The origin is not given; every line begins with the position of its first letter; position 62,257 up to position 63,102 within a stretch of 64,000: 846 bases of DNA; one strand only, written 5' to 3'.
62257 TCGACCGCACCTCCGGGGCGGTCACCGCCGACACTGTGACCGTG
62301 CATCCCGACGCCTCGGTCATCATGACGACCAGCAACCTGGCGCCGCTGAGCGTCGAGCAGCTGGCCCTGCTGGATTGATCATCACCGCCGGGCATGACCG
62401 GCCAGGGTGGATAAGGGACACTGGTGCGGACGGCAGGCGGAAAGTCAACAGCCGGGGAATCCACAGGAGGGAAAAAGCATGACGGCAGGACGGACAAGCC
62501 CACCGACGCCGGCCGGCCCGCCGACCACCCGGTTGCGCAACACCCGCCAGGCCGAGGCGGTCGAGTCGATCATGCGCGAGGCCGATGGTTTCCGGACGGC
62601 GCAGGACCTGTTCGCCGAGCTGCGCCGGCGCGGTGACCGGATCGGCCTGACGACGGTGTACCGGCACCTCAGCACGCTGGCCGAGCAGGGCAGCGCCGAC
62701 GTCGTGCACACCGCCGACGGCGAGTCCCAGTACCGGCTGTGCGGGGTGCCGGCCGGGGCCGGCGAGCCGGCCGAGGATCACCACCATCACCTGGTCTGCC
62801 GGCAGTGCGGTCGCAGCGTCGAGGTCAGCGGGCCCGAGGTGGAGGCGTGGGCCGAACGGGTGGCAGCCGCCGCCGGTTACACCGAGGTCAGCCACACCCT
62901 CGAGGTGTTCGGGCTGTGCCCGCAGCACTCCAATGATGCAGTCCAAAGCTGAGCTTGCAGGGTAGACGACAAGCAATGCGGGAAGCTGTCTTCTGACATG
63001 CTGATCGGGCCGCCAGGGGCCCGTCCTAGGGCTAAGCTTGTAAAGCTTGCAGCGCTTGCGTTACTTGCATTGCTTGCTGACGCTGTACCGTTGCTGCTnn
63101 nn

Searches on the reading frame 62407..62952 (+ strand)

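Call 15: search_protein_families(library=pfam, proteins=[window:62407-62952:+], max_evalue=0.1)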
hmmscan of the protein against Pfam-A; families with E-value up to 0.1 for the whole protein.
window:62407-62952:+ (181 aa): 3 families
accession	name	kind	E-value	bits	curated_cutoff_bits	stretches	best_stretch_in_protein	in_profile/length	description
PF01475.25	FUR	-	3.3e-25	89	23.1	1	42-167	3-120/121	Ferric uptake regulator family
PF09189.15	DUF1952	-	0.023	15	22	1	137-156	52-71/73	Domain of unknown function (DUF1952)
PF04738.18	Lant_dehydr_N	-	0.041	12.5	28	1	40-95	136-191/649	Lantibiotic dehydratase, N terminus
